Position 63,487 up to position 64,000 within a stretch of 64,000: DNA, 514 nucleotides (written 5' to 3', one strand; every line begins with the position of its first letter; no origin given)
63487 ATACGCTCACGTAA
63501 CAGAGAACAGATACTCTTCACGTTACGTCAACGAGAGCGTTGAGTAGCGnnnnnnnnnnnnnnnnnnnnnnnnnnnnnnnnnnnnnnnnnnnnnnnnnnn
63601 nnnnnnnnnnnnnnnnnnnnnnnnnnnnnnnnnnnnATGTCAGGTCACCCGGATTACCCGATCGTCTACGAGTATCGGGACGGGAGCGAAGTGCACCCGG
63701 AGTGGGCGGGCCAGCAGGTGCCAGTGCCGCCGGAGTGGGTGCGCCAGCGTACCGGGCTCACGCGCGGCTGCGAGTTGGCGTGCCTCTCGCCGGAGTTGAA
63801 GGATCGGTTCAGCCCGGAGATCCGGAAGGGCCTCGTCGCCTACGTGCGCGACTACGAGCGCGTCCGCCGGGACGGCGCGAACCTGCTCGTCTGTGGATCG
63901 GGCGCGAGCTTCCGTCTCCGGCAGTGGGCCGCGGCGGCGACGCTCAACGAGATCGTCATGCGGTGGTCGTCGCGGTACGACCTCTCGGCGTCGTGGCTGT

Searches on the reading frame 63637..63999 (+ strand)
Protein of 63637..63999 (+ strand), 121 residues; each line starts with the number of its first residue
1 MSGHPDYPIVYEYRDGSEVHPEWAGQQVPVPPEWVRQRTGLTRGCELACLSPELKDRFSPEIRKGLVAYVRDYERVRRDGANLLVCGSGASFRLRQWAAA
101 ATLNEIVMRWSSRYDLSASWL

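Call 12: search_protein_families(library=pfam, proteins=[window:63637-63999:+], max_evalue=0.01)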
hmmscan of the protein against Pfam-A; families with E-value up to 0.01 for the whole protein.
window:63637-63999:+ (121 aa): 0 families

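Call 13: search_protein_families(library=phrogs, proteins=[window:63637-63999:+], max_evalue=0.01)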
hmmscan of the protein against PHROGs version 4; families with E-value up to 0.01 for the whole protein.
window:63637-63999:+ (121 aa): 0 families

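Call 16: find_related_loci(query=window:63637-63999:+, collection=viral_contigs, flank=6000)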
Query window:63637-63999:+ (121 aa) in viral_contigs; peptide patterns used: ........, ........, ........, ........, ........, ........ (x = any residue, [..] = any of these).
11 stretches matched a pattern, but none encodes a relative of the query by tblastn (E <= 1e-3).

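Call 31: find_homologous_proteins(query=window:63637-63999:+, max_evalue=0.001)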
Query window:63637-63999:+: 4 candidates shared short words with the query, none scored E <= 0.001.
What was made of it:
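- Tried and rejected: The word-index protein search with the 121-aa fragment found nothing (call 31).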

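Call 48: search_protein_families(library=ncbifam, proteins=[window:63637-63999:+], max_evalue=1)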
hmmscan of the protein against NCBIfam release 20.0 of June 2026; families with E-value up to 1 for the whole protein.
window:63637-63999:+ (121 aa): 0 families

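Call 75: search_protein_representatives(protein=window:63637-63999:+)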
Query: 121 residues. Proteins with E-value up to 0.001 (for the whole library): 41; up to 1e-10: 24; up to 1e-30: 1. The best 41 are listed.
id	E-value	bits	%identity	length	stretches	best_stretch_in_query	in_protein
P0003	1.8e-31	125.3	49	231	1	7-121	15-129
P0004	1.2e-24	103.2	46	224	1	6-119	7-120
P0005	4.1e-23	98.3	45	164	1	8-118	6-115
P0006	5.6e-23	97.8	44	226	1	6-120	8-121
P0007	9.6e-23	97.1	44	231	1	6-120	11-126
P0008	1.8e-22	96.2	47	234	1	6-121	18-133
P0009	1.9e-22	96.1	41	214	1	8-120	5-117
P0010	3.0e-21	92.3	42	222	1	6-121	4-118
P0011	4.3e-20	88.5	43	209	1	15-120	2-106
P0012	6.9e-20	87.8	43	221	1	6-120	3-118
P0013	1.0e-19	87.3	39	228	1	7-121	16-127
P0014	1.4e-19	86.9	40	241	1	7-121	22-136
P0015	2.3e-19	86.1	46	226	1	6-121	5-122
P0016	3.5e-19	85.6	43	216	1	6-120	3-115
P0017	4.3e-19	85.3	41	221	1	10-120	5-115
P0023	7.7e-12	61.8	35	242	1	11-120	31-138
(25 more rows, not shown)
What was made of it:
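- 63637..64000 (+): N-terminal 121 codons of a DnaC/DnaI/DnaA-clade AAA+ helicase-loader-like protein. Its Walker A lysine is lost. It is the first gene of the replication module and is cut off by the window end. HMMER finds 41 homologues, the best 49% identical (E 1.8e-31, call 75).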

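Call 76: search_protein_families(library=pfam, proteins=[P0003, P0004, P0006, P0007, P0008, P0009, P0010, P0013, P0014, P0023], max_evalue=0.01)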
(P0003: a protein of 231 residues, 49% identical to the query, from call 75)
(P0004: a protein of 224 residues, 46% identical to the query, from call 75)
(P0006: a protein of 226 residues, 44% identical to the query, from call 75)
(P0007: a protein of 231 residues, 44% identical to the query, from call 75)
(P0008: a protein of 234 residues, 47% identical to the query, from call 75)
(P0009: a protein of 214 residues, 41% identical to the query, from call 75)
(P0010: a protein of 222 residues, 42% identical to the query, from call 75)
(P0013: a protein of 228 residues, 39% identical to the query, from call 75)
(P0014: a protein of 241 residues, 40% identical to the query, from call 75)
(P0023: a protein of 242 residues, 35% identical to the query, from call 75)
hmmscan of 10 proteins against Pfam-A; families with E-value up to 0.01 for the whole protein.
P0003 (231 aa): 0 families

P0004 (224 aa): 0 families

P0006 (226 aa): 0 families

P0007 (231 aa): 0 families

P0008 (234 aa): 0 families

P0009 (214 aa): 0 families

P0010 (222 aa): 0 families

P0013 (228 aa): 0 families

P0014 (241 aa): 0 families

P0023 (242 aa): 0 families

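Call 77: find_encoding_contigs(protein=P0003, flank=6000)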
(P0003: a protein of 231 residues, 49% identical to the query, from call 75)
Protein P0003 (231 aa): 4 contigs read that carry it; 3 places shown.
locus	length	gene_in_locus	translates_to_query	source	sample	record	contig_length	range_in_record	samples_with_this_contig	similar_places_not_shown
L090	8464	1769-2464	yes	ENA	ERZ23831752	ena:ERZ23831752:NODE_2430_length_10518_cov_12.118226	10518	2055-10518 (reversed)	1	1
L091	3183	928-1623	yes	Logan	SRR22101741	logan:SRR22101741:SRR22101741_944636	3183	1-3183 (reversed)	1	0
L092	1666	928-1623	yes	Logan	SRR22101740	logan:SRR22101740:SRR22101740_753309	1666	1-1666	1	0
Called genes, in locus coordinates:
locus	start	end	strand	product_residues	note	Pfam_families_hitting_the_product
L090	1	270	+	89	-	?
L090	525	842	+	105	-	PF14216:DUF4326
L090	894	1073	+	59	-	-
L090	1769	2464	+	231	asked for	-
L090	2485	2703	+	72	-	-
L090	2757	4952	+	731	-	PF22548:AEP-TOTE, PF03796:DnaB_C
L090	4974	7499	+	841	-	PF01612:DNA_pol_A_exo1 (weak), PF00476:DNA_pol_A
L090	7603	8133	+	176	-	-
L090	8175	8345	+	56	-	-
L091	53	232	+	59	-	-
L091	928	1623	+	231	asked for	-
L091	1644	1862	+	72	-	-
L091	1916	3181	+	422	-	?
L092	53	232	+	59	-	-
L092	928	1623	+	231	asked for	-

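Call 82: find_encoding_contigs(protein=P0004, flank=6000, max_places=3)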
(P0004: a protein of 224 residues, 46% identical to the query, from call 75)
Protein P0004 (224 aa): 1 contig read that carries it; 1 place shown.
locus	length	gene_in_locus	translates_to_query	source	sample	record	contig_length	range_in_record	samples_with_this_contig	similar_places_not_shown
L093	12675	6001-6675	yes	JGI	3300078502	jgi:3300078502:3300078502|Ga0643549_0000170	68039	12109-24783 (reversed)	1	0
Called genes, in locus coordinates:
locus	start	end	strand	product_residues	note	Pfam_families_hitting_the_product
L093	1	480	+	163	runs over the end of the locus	-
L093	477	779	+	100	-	-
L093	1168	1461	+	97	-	-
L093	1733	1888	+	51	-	-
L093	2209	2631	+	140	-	-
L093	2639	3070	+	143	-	-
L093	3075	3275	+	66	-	-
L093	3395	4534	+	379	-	PF01068:DNA_ligase_A_M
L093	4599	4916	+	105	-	-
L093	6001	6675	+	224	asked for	-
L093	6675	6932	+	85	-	-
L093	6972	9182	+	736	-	PF22548:AEP-TOTE, PF03796:DnaB_C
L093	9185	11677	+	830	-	PF01612:DNA_pol_A_exo1, PF00476:DNA_pol_A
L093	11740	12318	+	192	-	-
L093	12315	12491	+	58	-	-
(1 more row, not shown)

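Call 83: find_encoding_contigs(protein=P0006, flank=6000, max_places=3)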
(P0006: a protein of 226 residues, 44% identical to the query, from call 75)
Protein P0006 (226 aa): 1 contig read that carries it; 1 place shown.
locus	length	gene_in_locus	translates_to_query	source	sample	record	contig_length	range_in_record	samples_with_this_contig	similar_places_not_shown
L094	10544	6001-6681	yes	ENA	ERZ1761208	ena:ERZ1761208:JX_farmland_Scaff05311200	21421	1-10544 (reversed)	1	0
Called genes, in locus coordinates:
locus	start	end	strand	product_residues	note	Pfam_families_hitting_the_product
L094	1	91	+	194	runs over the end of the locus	PF13521:AAA_28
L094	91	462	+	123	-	-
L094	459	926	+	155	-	-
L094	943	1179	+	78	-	-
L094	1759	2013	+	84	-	-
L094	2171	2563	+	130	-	-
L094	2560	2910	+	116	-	-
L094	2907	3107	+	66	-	-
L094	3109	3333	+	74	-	-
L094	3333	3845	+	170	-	-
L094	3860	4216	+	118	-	-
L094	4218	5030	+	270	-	PF02739:5_3_exonuc_N, PF01367:5_3_exonuc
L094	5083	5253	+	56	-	-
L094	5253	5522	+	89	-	-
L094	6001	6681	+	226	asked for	-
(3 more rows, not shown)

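Call 84: find_encoding_contigs(protein=P0007, flank=6000, max_places=3)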
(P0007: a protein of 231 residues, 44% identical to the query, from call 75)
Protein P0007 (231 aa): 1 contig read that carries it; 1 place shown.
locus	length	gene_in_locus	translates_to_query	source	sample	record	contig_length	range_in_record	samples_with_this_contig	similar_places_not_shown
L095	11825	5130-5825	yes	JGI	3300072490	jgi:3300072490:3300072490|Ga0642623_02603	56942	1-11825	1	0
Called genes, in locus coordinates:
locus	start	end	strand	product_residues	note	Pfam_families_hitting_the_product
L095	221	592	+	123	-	-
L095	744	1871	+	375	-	PF01068:DNA_ligase_A_M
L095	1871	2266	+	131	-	-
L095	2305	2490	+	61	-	-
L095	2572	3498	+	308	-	-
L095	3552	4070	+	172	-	-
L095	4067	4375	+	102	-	-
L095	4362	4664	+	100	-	-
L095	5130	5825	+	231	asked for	-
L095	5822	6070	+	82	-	-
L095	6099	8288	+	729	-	PF22548:AEP-TOTE, PF03796:DnaB_C, PF13481:AAA_25 (weak)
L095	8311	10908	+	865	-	PF01612:DNA_pol_A_exo1 (weak), PF00476:DNA_pol_A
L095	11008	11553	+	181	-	-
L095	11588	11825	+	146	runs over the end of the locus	PF01844:HNH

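Call 88: find_encoding_contigs(protein=P0008, flank=4000, max_places=2)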
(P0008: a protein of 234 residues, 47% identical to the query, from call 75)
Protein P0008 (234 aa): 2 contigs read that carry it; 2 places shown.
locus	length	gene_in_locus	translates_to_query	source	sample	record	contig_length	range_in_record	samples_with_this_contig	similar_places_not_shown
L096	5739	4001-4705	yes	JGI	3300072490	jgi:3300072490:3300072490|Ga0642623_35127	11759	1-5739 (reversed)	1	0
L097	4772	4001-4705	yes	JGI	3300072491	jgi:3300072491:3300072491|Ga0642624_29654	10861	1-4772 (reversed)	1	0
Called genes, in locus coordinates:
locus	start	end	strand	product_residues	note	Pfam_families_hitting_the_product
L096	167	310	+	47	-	-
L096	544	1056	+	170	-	-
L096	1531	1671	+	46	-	-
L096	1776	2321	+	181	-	-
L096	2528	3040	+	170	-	-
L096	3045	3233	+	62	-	-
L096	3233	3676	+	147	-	PF14216:DUF4326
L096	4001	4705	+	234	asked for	-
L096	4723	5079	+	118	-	-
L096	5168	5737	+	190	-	?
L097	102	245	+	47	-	-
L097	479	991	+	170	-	-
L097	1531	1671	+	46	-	-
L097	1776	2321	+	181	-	-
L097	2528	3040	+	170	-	-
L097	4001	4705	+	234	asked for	-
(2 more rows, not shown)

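Call 89: find_encoding_contigs(protein=P0010, flank=4000, max_places=2)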
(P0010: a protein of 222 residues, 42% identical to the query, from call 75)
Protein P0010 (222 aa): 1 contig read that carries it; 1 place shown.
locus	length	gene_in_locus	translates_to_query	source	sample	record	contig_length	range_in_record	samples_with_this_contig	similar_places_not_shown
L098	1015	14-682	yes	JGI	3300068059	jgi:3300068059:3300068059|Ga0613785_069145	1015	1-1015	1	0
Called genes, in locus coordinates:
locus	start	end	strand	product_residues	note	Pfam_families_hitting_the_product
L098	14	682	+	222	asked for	-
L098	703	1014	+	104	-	?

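Call 90: find_encoding_contigs(protein=P0015, flank=4000, max_places=2)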
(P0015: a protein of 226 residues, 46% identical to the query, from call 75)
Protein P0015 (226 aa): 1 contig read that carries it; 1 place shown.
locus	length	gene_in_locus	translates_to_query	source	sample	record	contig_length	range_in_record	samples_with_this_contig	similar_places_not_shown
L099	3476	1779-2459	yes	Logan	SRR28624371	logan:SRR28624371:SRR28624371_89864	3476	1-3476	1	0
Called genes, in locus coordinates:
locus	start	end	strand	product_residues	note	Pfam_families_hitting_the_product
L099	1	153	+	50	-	?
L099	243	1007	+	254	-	PF14216:DUF4326, PF08719:NADAR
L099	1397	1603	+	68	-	-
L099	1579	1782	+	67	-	-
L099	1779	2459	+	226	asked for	-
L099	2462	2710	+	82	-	-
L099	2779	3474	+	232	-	?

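Call 91: find_encoding_contigs(protein=P0009, flank=4000, max_places=2)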
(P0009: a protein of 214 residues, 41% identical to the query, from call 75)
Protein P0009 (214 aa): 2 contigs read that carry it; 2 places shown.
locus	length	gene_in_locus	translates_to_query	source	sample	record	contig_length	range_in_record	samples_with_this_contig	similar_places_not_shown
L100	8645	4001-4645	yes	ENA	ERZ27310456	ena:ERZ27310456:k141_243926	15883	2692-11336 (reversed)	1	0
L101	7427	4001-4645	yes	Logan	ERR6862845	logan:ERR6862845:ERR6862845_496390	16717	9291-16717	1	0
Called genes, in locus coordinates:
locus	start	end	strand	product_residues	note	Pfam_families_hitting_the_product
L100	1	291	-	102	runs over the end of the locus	-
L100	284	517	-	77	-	-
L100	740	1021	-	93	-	-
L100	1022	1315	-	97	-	-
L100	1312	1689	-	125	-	-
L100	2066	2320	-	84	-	-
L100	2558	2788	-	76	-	-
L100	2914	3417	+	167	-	-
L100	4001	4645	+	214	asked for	-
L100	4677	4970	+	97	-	-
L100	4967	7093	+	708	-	PF22548:AEP-TOTE, PF03796:DnaB_C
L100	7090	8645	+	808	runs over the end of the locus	PF01612:DNA_pol_A_exo1, PF00476:DNA_pol_A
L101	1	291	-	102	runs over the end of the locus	-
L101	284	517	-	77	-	-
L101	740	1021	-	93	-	-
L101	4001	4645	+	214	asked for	-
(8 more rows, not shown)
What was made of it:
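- On Packaging site (pac/cos): The downstream genes are loader-like, primase-helicase and DNA polymerase A in the relatives (calls 77, 82-84, 91).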

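Call 96: search_solved_structures(query=A4, max_evalue=1, show_alignments=2)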
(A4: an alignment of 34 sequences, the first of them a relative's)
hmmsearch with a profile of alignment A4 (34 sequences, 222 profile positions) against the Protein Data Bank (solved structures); distinct sequences matched with E-value up to 1: 19.
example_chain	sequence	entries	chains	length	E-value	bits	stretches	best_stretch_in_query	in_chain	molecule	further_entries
6qel_G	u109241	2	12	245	5.6e-10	42.4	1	62-212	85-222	DNA replication protein dnaC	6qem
3ec2_A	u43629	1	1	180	4.8e-07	32.8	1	63-213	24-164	DNA replication protein DnaC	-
3ecc_A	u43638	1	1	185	5e-07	32.7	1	63-213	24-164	DNA replication protein DnaC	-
2qgz_A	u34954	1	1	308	4.8e-06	29.5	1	37-199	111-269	Putative primosome component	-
4m4w_J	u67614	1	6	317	2.5e-05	27.2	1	62-190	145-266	Primosomal protein DnaI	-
2w58_A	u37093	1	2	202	7.1e-05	25.7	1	53-193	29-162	PRIMOSOME COMPONENT (HELICASE LOADER)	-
4lcb_A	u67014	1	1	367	0.018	17.8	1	81-127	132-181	Cell division protein CdvC, Vps4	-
4lgm_A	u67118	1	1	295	0.023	17.5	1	81-133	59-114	Vps4 AAA ATPase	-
4d81_A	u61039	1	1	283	0.15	14.8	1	81-129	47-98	AAA ATPase, central domain protein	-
4d82_A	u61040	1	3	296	0.17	14.7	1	81-129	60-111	AAA ATPase, central domain protein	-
4d80_A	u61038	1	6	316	0.18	14.5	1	81-129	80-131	AAA ATPASE, CENTRAL DOMAIN PROTEIN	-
6chs_H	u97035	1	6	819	0.2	14.4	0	80-130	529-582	Putative cell division control protein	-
6raw_L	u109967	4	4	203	0.22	14.3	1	115-184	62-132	Probable DNA replication complex GINS protein PSF2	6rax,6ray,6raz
5he8_A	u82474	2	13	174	0.24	14.2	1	133-193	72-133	Helicase loader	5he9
8ouw_B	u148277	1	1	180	0.46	13.2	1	107-180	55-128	Probable DNA replication complex GINS protein PSF2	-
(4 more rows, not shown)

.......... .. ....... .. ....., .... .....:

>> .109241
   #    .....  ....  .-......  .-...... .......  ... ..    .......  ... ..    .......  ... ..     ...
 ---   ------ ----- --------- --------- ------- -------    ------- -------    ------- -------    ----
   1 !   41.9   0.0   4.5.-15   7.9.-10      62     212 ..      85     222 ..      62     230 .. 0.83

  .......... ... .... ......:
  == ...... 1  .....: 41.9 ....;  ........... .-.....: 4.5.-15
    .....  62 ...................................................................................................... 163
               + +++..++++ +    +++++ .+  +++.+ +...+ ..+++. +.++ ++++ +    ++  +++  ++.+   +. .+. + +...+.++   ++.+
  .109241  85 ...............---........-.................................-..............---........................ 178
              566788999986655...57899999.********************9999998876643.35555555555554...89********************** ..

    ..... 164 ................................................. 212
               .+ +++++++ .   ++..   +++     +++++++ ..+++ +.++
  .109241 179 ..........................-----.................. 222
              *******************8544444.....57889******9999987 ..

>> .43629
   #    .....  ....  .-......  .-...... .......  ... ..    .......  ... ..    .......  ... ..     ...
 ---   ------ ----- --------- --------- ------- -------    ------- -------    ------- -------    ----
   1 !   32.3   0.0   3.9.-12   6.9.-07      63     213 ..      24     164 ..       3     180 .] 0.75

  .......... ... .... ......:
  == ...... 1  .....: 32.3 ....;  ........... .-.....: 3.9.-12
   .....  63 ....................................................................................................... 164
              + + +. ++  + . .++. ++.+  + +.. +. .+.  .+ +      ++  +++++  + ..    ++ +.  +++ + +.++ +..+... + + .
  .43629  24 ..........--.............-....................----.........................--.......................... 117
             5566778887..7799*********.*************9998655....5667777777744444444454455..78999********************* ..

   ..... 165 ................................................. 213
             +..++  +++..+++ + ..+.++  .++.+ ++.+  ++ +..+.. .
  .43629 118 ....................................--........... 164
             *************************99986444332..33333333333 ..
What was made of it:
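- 63637..64000 (+): The family profile hits E. coli DnaC 6qel at E 5.6e-10, Aquifex DnaC and DnaI (call 96).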

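Call 100: search_dna_similar(query=P0003, collection=phages, mode=protein, max_evalue=0.001, max_rows=25)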
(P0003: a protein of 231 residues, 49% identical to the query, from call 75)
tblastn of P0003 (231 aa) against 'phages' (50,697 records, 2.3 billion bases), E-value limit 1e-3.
No match.
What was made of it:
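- Tried and rejected: Homologue P0003 has no match in isolated phages (call 100).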

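Call 101: search_dna_similar(query=L090:2757-4952:+, collection=phages, mode=protein, max_evalue=1e-10, max_rows=12)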
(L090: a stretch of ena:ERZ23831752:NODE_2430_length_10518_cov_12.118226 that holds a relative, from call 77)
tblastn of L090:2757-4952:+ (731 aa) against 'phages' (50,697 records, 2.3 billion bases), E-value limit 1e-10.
Records with a match: 974; places in all: 974; records where one place covers at least 80% of the query: 0.
Best place of each record, by identity: <60% 974.
By first word of the organism name: Staphylococcus 117; Acinetobacter 100; Mycobacterium 97; Pseudomonas 80; Escherichia 75; Salmonella 74; Paenibacillus 68; Bacteriophage 42; Streptococcus 31; Enterobacteria 27; and 74 more.
By host as written in the record: - 125; Mycobacterium smegmatis mc2 155 61; Acinetobacter baumannii 48; Pseudomonas aeruginosa 37; Paenibacillus larvae 37; Escherichia coli 31; Staphylococcus aureus 29; Mycobacterium smegmatis mc#155 27; and 317 more.
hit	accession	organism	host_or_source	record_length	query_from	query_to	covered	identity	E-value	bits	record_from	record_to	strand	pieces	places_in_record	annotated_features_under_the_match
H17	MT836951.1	Bacteriophage sp.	human fecal samples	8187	343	686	47%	30.7%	6e-26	120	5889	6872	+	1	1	record has no annotation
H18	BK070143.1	Bacteriophage sp.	Helicobacter salomonis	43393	331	683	48%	27.5%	2e-18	96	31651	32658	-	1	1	Replicative DNA helicase (DnaB)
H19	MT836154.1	Bacteriophage sp.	human fecal samples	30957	374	689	43%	30.5%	1e-19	100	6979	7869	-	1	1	record has no annotation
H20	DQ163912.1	Pseudomonas phage F10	-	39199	393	682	40%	32.6%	3e-20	102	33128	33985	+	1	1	record has no annotation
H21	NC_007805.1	Pseudomonas phage F10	Pseudomonas aeruginosa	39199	393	682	40%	32.6%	3e-20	102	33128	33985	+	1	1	DnaB-like replicative helicase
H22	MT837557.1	Bacteriophage sp.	human fecal samples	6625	384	686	41%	31.1%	7e-25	117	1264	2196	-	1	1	record has no annotation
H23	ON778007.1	Pseudomonas phage vB_Pae_LC3I3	Pseudomonas aeruginosa PA14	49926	417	684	37%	34.6%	2e-17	94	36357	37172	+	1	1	replicative DNA helicase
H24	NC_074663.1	Pseudomonas phage vB_Pae_LC3I3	Pseudomonas aeruginosa PA14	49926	417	684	37%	34.6%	2e-17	94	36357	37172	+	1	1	replicative DNA helicase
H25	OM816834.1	Stenotrophomonas phage vB_SmeS_BUCT708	Stenotrophomonas maltophilia BUCT708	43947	369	676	42%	30.1%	3e-19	99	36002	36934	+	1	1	replicative DNA helicase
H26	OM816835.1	Stenotrophomonas phage vB_SmeS_BUCT709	Stenotrophomonas maltophilia BUCT709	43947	369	676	42%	30.1%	3e-19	99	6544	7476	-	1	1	replicative DNA helicase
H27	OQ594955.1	Pseudomonas phage vB_Pae_LESphi2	Pseudomonas aeruginosa LESB58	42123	393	668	38%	32.9%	4e-20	102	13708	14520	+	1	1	DnaB-like replicative helicase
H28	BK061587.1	Pseudomonas phage vB_PaeS-D14L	Pseudomonas aeruginosa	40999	393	668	38%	32.9%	4e-20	102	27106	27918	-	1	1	phage-associated DNA helicase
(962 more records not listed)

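Call 104: find_related_loci(query=A5, collection=viral_contigs, flank=5000)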
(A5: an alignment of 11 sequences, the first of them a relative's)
Query A5 (231 aa) in viral_contigs; peptide patterns used: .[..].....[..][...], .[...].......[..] (x = any residue, [..] = any of these).
35 stretches matched a pattern, but none encodes a relative of the query by tblastn (E <= 1e-3).

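Call 105: find_encoding_contigs(protein=P0014, flank=5000, max_places=3)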
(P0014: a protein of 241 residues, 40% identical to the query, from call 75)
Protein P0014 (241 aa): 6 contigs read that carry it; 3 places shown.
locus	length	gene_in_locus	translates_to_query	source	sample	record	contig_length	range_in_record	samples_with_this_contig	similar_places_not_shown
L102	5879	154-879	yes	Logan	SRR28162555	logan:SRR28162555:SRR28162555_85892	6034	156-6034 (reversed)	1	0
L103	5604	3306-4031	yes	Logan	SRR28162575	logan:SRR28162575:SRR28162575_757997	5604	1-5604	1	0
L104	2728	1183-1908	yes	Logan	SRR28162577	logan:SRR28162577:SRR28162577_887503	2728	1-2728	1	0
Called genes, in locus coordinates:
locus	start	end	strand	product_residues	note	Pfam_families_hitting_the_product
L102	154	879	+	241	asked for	-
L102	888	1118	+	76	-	-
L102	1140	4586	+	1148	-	PF22548:AEP-TOTE, PF13481:AAA_25 (faint), PF03796:DnaB_C, PF14890:Intein_splicing, PF14528:LAGLIDADG_3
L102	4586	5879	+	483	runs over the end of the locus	?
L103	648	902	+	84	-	-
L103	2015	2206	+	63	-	-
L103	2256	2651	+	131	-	PF14216:DUF4326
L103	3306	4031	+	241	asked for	-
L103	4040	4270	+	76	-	-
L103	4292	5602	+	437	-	?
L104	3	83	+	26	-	?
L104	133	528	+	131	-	PF14216:DUF4326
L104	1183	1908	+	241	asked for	-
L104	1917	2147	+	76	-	-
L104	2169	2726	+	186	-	?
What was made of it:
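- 63637..64000 (+): It shows synteny with an AEP-TOTE/DnaB_C primase-helicase gene and DNA_pol_A (calls 77, 82-84, 91, 105).
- In each, a non-coding gap of 325-1084 bp lies upstream of the module, with two small ORFs intervening in L099 (calls 77, 82-84, 88, 90, 91, 105).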

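Call 116: predict_structure(alignment_id=A4)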
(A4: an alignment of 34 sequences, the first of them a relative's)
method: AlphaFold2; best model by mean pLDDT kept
length: 231 residues; sequences in the alignment: 34
mean_pLDDT: 95.5   pTM: 0.91
mean pLDDT of the five models: 95.5, 95.5, 95.3, 95.1, 94.9
residues with pLDDT >= 90: 204; 70-90: 25; 50-70: 2; < 50: 0
segments of 3 or more residues with pLDDT < 50: none
pLDDT, mean of each block of 10 residues (from residue 1): 83 90 97 98 98 98 97 98 98 96 98 97 97 97 98 98 97 96 98 97 83 93 96 95
secondary structure, 60 per line:
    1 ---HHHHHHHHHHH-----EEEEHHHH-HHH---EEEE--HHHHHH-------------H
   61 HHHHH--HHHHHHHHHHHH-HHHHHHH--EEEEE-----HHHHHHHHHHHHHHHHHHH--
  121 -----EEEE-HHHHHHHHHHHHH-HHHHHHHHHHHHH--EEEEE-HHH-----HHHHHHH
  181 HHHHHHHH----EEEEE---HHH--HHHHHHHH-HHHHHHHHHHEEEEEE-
elements in order: H4-14 E20-23 H24-27 E35-38 H41-46 H60-65 H68-79 H81-87 E90-94 H100-118 E126-129 H131-143 H145-157 E160-164 H174-188 E193-197 H206-213 H215-224 E225-230

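Call 119: fold_search(model_id=the predicted structure, library=pdb)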
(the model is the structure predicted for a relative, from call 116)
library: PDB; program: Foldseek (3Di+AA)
matches with E <= 10: 1426; with E <= 0.001: 39
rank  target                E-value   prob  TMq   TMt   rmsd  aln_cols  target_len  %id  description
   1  2qgz                  2.2e-06  1.00  0.50  0.61   6.1       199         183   19  Crystal structure of a putative primosome component from Streptococcus pyogenes serotype M3. Northeast Structural Genomi (released 2007-07-24)
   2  6qel_G                2.9e-06  1.00  0.58  0.58   3.5       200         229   18  E. coli DnaBC apo complex (released 2019-03-06)
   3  3r8f_A                4.2e-06  1.00  0.54  0.41   3.6       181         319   15  Replication initiator DnaA bound to AMPPCP and single-stranded DNA (released 2011-09-28)
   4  6qem_G                4.4e-06  1.00  0.60  0.58  14.8       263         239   15  E. coli DnaBC complex bound to ssDNA (released 2019-03-06)
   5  3ec2                  1.1e-05  1.00  0.59  0.76   3.0       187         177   16  Crystal structure of the DnaC helicase loader (released 2008-11-25)
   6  8q3w_A                1.2e-05  1.00  0.48  0.46   4.2       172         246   12  ATP-bound IstB in complex to duplex DNA (released 2024-07-10)
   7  3ecc                  1.3e-05  1.00  0.59  0.73   4.3       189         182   16  Crystal structure of the DnaC helicase loader in complex with ADP-BeF3 (released 2008-11-25)
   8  5he8_A                1.6e-05  1.00  0.55  0.75   3.3       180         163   14  Bacterial initiation protein (released 2016-06-08)
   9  8q4d_E                1.6e-05  1.00  0.53  0.50   4.4       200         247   12  IstA-IstB(E167Q) Strand Transfer Complex (released 2024-07-10)
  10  1l8q                  2.0e-05  1.00  0.51  0.38   4.2       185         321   15  CRYSTAL STRUCTURE OF DNA REPLICATION INITIATION FACTOR (released 2002-09-25)
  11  5he8_L                2.0e-05  1.00  0.50  0.67   4.0       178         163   15  Bacterial initiation protein (released 2016-06-08)
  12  5he8_K                2.1e-05  1.00  0.53  0.72   3.6       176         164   15  Bacterial initiation protein (released 2016-06-08)
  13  8btg_C                2.6e-05  1.00  0.55  0.39   3.4       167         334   11  Cryo-EM structure of the bacterial replication origin opening basal unwinding system (released 2024-02-14)
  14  5bq5_A                3.1e-05  1.00  0.48  0.60   4.1       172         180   12  Crystal structure of the IstB AAA+ domain bound to ADP-BeF3 (released 2015-09-02)
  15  5he8_B                3.3e-05  1.00  0.52  0.71   3.4       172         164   15  Bacterial initiation protein (released 2016-06-08)
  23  6qel_H                6.2e-05  1.00  0.45  0.44   6.0       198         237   17  E. coli DnaBC apo complex (released 2019-03-06)
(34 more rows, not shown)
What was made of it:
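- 63637..64000 (+): The AlphaFold model of homologue P0003 has pLDDT 95.5 (call 116), and Foldseek returns DnaC, DnaI, DnaA and IstB (call 119).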
